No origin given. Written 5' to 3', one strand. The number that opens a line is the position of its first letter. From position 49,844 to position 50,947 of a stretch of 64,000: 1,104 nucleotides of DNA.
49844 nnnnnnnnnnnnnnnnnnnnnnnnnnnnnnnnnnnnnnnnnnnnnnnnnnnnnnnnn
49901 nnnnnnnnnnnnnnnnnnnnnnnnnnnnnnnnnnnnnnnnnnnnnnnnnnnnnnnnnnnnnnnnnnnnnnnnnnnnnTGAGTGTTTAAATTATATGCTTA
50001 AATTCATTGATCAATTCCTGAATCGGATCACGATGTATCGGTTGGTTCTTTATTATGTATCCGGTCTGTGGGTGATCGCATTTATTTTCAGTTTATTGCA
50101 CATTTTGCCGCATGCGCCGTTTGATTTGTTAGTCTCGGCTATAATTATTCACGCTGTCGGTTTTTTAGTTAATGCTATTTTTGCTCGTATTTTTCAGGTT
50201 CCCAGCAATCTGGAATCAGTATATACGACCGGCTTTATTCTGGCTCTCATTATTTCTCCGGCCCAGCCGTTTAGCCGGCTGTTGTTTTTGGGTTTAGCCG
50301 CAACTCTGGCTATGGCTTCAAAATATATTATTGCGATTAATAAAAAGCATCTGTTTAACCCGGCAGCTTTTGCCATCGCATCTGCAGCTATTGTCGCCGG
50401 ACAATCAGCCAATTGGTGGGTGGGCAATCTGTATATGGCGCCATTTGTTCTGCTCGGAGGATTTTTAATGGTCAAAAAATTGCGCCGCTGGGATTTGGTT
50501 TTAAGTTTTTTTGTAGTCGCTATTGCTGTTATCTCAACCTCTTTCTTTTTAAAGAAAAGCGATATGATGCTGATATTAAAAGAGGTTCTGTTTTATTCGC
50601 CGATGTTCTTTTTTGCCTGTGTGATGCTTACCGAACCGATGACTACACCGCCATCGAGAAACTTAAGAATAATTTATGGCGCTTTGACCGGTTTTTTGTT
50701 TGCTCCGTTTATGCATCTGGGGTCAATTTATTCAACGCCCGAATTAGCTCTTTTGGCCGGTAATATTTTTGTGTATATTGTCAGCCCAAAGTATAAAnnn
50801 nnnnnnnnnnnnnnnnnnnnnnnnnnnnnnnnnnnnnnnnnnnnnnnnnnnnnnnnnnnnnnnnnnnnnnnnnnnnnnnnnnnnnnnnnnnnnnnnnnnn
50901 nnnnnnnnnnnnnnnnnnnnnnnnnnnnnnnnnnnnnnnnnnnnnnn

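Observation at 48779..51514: Compact extracytosolic flavinylation / electron-transfer operon: FMN_bind substrate, ApbE, and an RnfD-like-FNR fusion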

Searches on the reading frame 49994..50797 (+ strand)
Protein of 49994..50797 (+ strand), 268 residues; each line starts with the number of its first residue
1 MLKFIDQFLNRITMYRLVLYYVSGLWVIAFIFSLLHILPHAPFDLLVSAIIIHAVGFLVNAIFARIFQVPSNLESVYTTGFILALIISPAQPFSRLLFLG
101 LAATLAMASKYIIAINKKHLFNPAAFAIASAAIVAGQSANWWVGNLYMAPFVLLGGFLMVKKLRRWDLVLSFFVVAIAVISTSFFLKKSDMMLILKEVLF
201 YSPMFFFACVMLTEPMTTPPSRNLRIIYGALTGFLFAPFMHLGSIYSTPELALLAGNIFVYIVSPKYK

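Call 32: search_solved_structures(query=A2, max_evalue=1, show_alignments=3)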
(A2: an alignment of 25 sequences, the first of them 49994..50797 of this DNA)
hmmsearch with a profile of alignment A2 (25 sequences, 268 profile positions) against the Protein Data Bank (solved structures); distinct sequences matched with E-value up to 1: 3.
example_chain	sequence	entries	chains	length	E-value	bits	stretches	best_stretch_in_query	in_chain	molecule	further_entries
8ahx_D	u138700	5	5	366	3.5e-07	33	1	152-260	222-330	Ion-translocating oxidoreductase complex subunit D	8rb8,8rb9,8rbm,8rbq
7zc6_D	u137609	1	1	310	0.0016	21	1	26-260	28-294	RnfD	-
5egi_A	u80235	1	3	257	0.076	15.5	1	184-236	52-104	Uncharacterized protein Y57A10A.10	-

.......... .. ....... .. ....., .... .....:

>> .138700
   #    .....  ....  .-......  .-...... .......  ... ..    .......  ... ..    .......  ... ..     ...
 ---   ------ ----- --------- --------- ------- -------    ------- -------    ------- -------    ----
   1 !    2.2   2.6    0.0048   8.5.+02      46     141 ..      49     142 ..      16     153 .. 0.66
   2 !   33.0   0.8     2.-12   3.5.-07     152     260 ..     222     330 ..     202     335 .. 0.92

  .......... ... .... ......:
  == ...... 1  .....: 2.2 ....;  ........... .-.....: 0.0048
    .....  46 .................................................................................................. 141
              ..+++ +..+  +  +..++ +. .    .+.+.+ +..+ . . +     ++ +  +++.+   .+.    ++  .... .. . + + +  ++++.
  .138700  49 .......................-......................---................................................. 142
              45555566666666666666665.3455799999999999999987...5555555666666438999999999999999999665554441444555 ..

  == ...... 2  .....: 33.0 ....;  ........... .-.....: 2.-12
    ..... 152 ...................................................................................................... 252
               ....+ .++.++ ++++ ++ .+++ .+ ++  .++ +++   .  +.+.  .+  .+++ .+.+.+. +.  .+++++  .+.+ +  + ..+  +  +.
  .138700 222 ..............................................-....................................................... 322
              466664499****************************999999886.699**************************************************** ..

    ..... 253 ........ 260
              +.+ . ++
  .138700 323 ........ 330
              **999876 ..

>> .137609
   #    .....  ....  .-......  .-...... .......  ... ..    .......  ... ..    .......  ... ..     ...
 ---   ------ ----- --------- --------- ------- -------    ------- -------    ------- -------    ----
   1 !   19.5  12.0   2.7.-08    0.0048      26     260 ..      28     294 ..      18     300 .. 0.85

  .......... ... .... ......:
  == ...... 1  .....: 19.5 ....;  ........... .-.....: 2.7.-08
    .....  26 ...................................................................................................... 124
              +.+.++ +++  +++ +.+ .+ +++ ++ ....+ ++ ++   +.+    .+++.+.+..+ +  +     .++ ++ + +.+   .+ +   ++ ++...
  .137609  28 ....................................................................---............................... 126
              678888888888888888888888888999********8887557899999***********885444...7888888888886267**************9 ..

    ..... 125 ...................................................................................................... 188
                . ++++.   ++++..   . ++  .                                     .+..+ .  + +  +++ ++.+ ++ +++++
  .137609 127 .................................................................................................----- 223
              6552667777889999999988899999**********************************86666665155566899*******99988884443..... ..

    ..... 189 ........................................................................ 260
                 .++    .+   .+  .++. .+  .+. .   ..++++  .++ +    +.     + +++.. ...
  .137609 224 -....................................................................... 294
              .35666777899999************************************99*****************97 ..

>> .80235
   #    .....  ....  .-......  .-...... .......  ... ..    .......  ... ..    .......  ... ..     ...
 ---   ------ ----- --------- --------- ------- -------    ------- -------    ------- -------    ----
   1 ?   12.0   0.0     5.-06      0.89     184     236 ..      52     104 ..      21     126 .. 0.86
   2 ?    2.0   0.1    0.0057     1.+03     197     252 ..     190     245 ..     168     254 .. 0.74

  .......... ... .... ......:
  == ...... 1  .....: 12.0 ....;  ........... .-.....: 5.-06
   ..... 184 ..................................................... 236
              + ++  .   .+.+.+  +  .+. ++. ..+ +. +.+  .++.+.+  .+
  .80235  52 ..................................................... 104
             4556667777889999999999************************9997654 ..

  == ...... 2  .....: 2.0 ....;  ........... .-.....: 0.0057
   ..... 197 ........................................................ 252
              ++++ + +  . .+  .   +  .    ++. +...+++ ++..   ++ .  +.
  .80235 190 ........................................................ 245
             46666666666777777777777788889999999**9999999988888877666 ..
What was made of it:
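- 49994..50788 (+): RnfD/NqrB-like membrane domain with 10 TM helices (aa 1-265 of the 506-aa fusion). A profile of the domain hits RnfD 8ahx_D at E 3.5e-7 (call 32).
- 50429..50443 (+): LYMAP (aa 146-150) in the predicted outer loop. A149 occupies the position of the flavinylated Thr of RnfD, so the covalent FMN site is lost. HMM alignment to 7zc6_D, where 'GVTTAT|P' aligns with 'GNLYMA|P' (call 32).
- On RnfD/NqrB subunit family: Call 32: A149 occupies that position.
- Checked: A profile alignment to RnfD 7zc6_D places the flavinylated Thr opposite A149, just before the invariant P150 (call 32).
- The RnfD Thr aligns to A149 (call 32). The flavinylated Thr and a periplasmic insertion of about 35 aa are missing (call 32).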
